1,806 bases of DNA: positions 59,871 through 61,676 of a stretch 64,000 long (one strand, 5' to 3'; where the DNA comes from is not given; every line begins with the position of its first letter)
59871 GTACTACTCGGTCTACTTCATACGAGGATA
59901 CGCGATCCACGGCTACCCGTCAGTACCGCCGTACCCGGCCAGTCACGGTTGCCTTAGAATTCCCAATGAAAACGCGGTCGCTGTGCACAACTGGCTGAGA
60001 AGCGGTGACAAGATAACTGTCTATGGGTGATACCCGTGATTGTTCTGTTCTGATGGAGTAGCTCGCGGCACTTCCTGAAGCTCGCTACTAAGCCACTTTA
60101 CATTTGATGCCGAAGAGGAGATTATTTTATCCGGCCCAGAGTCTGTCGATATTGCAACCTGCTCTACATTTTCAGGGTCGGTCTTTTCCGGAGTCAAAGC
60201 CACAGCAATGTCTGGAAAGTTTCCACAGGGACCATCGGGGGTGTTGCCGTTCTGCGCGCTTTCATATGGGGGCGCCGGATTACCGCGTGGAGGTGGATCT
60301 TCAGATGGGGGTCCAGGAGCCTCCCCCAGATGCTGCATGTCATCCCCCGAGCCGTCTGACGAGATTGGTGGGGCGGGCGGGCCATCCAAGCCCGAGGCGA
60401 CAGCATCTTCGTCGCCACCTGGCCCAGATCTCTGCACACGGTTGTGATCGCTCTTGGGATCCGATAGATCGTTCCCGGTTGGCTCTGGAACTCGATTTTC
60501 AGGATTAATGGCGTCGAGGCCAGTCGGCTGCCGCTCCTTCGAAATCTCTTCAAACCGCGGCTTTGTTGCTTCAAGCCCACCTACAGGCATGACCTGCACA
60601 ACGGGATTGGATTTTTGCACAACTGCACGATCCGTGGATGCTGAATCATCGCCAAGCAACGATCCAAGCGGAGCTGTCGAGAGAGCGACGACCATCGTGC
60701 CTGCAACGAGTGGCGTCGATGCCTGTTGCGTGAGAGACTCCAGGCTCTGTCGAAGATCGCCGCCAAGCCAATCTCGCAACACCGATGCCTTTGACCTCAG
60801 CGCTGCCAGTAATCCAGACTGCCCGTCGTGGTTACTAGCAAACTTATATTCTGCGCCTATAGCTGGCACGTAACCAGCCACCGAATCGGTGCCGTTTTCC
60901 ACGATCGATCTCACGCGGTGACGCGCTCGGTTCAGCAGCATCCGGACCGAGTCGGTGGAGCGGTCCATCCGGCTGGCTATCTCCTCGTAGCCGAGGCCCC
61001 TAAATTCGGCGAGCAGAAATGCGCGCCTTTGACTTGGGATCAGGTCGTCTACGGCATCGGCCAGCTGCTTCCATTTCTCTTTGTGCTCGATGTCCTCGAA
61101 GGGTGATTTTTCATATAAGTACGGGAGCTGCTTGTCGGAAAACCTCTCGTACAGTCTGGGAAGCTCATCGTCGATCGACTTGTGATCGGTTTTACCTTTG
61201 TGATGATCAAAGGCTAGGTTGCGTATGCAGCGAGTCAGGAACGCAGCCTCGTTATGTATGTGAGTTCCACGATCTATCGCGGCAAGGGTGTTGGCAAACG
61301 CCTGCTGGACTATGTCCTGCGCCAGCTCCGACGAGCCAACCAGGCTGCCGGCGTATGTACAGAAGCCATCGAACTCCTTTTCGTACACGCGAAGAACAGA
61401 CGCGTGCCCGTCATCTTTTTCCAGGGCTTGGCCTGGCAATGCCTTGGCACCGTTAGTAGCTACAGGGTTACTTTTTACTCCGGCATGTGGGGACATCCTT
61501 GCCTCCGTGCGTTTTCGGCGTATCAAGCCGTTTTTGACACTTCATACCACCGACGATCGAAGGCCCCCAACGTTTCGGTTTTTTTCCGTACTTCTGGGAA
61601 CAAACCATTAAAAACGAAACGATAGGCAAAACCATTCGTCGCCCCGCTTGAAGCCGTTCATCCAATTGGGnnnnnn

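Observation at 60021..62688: Membrane-tethered ECF sigma factor surrounded by three copies of one promoter motif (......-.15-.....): a compact predicted regulon of uncharacterised secreted proteins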

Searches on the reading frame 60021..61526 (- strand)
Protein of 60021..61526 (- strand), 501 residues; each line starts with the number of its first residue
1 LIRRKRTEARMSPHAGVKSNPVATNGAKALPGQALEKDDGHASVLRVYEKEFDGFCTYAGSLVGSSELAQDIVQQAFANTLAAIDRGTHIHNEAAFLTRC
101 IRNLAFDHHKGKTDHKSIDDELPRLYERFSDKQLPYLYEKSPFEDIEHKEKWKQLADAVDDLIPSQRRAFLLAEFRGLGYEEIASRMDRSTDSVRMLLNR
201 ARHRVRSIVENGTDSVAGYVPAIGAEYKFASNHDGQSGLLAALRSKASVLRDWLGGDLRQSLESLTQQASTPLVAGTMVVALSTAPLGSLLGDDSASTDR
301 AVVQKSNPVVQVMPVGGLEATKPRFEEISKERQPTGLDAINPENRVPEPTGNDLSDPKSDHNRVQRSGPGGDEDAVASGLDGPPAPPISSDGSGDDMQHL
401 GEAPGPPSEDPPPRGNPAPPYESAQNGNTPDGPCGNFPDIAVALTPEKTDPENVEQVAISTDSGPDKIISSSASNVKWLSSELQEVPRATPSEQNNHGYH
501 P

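Call 6: search_protein_families(library=pfam, proteins=[window:60021-61526:-], max_evalue=0.01)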
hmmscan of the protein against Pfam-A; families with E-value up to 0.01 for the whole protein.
window:60021-61526:- (501 aa): 4 families
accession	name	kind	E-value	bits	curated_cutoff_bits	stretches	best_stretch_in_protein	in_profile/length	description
PF08281.18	Sigma70_r4_2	-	1.5e-09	37.8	25.7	1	154-202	3-51/54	Sigma-70, region 4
PF04542.20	Sigma70_r2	-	6.8e-07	29.4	24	1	57-111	11-67/71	Sigma-70 region 2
PF04545.22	Sigma70_r4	-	2e-05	24.4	24.1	1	160-206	3-49/50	Sigma-70, region 4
PF22233.2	PhyR_sigma-like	-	0.00042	20.5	27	1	162-202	4-44/50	Response regulator PhyR, sigma-like domain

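Call 7: search_protein_families(library=ncbifam, proteins=[window:60021-61526:-], max_evalue=0.01)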
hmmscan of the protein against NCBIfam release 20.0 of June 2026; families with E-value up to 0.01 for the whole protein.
window:60021-61526:- (501 aa): 71 families (the best 25 are shown)
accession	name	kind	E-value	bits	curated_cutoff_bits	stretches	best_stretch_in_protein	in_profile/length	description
TIGR02985.1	Sig70_bacteroi1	subfamily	8.1e-22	78.2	126.4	1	46-207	5-160/162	RNA polymerase sigma-70 factor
NF058625.1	sigma_PG0214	equivalog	3.6e-21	75.6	130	1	57-211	19-163/170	GFO_1088 family ECF-type sigma factor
NF007214.0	PRK09636.1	subfamily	2.2e-15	56.6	271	1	55-213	17-167/293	RNA polymerase sigma factor SigJ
TIGR02937.1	sigma70-ECF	superfamily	5.1e-15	55.5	42.9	1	57-207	16-163/165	sigma-70 family RNA polymerase sigma factor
TIGR02957.1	SigX4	subfamily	1.2e-13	50.9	323.25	1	61-260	16-205/281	RNA polymerase sigma-70 factor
TIGR02950.1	SigM_subfam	subfamily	2.9e-13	50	147.95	1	48-209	6-158/159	RNA polymerase sigma factor, SigM family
NF005448.0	PRK07037.1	equivalog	6e-13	48.8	190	1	55-217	25-179/186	RNA polymerase factor sigma-70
NF004113.0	PRK05602.1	equivalog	1.7e-12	47.4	208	1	44-212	47-204/211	RNA polymerase sigma factor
TIGR02984.1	Sig-70_plancto1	subfamily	2.2e-12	47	183.75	1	139-209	118-188/189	RNA polymerase sigma-70 factor, Planctomycetaceae-specific subfamily 1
TIGR02983.1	SigE-fam_strep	subfamily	3e-12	46.7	141.55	1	44-210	8-159/162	SigE family RNA polymerase sigma factor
NF009179.0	PRK12527.1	equivalog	1.4e-11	44.7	162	1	58-207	11-151/159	RNA polymerase sigma factor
TIGR02952.1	Sig70_famx2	equivalog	3.4e-11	43.3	206.45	1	43-207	12-168/170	ECF subfamily RNA polymerase sigma factor, BldN family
TIGR02989.1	Sig-70_gvs1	subfamily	4.5e-11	42.9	124.55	1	56-206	15-155/158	RNA polymerase sigma-70 factor, Rhodopirellula/Verrucomicrobium family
NF009166.1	PRK12513.1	equivalog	4.3e-10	39.6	206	1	54-208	34-185/193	RNA polymerase sigma factor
NF008888.0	PRK11922.1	equivalog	8.7e-10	38.6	204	1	62-216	50-203/231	RNA polymerase sigma factor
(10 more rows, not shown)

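Call 8: find_homologous_proteins(query=window:60021-61496:-)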
Query window:60021-61496:- (491 aa): 4 proteins with E <= 0.001 among 8000 candidates.
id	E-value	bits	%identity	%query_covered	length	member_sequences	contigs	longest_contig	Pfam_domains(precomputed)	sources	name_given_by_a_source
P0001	0.0e+0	1107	100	100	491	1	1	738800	PF04545.23,PF04542.21,PF08281.19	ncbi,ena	-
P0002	9.3e-28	115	35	46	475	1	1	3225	PF04545.23,PF04542.21,PF08281.19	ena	-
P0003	8.5e-7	46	30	33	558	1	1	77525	PF04545.23,PF04542.21,PF08281.19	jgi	jgi:RNA polymerase sigma factor (sigma-70 family)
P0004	2.4e-5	42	27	38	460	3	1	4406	PF04545.23,PF04542.21,PF08281.19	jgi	jgi:RNA polymerase sigma factor (sigma-70 family)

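Call 10: find_encoding_contigs(protein=P0001, flank=10000, max_places=4)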
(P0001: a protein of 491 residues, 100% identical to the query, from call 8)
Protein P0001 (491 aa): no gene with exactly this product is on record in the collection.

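Call 11: find_encoding_contigs(protein=P0002, flank=10000, max_places=4)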
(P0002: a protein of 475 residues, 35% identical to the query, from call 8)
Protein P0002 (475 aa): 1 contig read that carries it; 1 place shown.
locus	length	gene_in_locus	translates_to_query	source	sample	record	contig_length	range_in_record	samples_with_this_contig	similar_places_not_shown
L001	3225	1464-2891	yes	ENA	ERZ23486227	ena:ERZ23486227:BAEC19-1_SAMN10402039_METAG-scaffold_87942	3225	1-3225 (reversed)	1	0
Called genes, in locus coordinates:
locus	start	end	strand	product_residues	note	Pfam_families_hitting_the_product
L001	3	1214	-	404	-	?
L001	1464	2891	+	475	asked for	PF04542:Sigma70_r2 (weak), PF08281:Sigma70_r4_2, PF04545:Sigma70_r4 (weak)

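Call 55: list_cluster_members(proteins=[P0001, P0005, P0006, P0007, P0008])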
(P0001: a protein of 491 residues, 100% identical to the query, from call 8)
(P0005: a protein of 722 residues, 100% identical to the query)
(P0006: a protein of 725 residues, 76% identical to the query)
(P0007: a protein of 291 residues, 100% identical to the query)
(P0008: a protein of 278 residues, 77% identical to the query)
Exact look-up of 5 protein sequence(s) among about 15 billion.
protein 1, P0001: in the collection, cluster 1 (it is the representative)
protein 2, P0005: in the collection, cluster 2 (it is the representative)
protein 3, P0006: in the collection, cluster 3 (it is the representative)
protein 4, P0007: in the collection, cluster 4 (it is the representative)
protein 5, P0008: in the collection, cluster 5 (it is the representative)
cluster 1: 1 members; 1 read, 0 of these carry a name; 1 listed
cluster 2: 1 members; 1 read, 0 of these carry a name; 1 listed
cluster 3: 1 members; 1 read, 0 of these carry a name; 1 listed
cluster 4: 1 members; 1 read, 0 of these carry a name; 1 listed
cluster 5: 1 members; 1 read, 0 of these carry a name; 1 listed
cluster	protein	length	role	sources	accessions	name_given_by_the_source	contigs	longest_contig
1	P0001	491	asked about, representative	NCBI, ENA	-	-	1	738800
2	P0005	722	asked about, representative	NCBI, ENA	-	-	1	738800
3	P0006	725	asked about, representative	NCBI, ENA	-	-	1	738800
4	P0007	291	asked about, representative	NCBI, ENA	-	-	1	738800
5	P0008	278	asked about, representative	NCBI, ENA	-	-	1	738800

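Call 57: find_related_loci(query=A5, collection=genome_contigs, flank=8000)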
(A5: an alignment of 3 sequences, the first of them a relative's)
Query A5 (491 aa) in genome_contigs; peptide patterns used: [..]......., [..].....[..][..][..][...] (x = any residue, [..] = any of these).
168 stretches matched a pattern; 6 encode a relative of the query (tblastn E <= 1e-3); 6 distinct loci.
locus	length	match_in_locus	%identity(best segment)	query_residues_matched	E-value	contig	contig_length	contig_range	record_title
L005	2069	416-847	27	45-193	4e-8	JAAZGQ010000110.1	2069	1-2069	MAG: Bacteroidales bacterium isolate AS10tlH2TH_44 55192_AS10, whole genome shotgun sequence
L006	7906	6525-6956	27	45-193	5e-8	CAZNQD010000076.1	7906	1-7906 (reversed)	MAG TPA_asm: uncultured Bacteroidales bacterium isolate SRP263991_co2_408 genome assembly, contig: NODE_14812_length_790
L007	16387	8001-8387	28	45-184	6e-6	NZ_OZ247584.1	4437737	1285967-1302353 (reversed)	MAG: Flagellimonas sp. isolate 4e3ecda8-ff93-456c-a33b-78aeac6816de chromosome 1, complete sequence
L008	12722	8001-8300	26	9-107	1e-5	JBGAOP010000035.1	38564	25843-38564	MAG: Phycisphaerales bacterium isolate MAG_AAO_H125.69 AAOH125-69_opera_contig_2442, whole genome shotgun sequence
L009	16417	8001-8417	26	47-191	3e-5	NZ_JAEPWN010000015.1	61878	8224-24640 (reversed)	Brevundimonas nasdae strain JCM 11415 contig00015, whole genome shotgun sequence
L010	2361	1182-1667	26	37-204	4e-5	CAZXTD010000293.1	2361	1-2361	MAG TPA_asm: uncultured Glaciecola sp. isolate SRP268394_co2_231 genome assembly, contig: NODE_54040_length_2361_cov_3.9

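Call 58: find_related_loci(query=A5, collection=metagenome_contigs, flank=8000)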
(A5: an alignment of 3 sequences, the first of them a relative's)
Query A5 (491 aa) in metagenome_contigs; peptide patterns used: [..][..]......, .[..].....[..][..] (x = any residue, [..] = any of these).
600 stretches matched a pattern (row limit reached: there are more); 61 encode a relative of the query (tblastn E <= 1e-3); 61 distinct loci.
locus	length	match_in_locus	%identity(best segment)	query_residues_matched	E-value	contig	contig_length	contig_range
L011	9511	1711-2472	39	15-275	3e-49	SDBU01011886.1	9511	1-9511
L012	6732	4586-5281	39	39-275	3e-47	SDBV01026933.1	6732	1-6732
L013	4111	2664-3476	39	29-306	6e-45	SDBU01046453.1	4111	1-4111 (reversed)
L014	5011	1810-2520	36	12-259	6e-44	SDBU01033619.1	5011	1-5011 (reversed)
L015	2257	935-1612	41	42-272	6e-44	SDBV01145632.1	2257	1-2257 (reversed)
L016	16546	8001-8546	25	23-215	3e-12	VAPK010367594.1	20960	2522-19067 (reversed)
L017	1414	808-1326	28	24-213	3e-10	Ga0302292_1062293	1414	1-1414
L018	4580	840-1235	27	48-192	1e-9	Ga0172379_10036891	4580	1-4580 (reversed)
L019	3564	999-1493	30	23-201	1e-8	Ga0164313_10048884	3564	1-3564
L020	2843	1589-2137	22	15-202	2e-8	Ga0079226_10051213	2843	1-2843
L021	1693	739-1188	28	38-196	2e-8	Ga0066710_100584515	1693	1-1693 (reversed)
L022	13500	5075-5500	29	49-191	6e-8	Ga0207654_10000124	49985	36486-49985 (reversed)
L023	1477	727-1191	26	37-197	7e-8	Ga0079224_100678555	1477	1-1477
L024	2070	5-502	26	17-196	1e-7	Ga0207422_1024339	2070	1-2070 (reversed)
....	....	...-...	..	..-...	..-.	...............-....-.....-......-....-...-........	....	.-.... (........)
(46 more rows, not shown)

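Call 73: search_solved_structures(query=P0001, max_evalue=0.001)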
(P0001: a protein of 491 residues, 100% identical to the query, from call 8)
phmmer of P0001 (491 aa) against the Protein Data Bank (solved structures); distinct sequences matched with E-value up to 0.001: 4.
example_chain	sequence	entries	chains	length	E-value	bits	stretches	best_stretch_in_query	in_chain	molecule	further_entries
1or7_A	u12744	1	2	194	0.00014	24.1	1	54-197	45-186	RNA polymerase sigma-E factor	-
6jbq_F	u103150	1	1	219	0.0002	23.6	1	54-197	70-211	ECF RNA polymerase sigma-E factor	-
6in7_B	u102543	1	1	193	0.00052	22.2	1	53-196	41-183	RNA polymerase sigma-H factor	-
8z6g_B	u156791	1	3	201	0.00057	22.1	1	53-196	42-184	RNA polymerase sigma factor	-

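Call 75: predict_structure(alignment_id=A7)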
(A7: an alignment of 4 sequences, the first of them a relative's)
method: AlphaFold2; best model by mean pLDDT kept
length: 491 residues; sequences in the alignment: 4
mean_pLDDT: 44.2   pTM: 0.25
mean pLDDT of the five models: 44.2, 42.5, 41.8, 41.1, 40.4
residues with pLDDT >= 90: 9; 70-90: 62; 50-70: 58; < 50: 362
segments of 3 or more residues with pLDDT < 50: 1-27, 103-152, 202-236, 246-400, 402-491
pLDDT, mean of each block of 10 residues (from residue 1): 33 31 47 85 83 83 89 78 77 74 43 35 31 40 43 49 54 68 67 56 46 40 43 49 48 38 28 25 25 25 25 31 33 36 34 31 32 40 34 36 40 34 30 32 30 32 31 34 35 48
secondary structure, 60 per line:
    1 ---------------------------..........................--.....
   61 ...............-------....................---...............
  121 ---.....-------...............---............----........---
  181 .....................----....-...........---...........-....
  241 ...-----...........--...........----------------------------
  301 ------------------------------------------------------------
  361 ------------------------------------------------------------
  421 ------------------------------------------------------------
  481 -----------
elements in order: H28-53 H56-75 H83-102 H106-120 H124-128 H136-150 H154-165 H170-177 H181-201 H206-209 H211-221 H225-235 H237-243 H249-259 H262-272
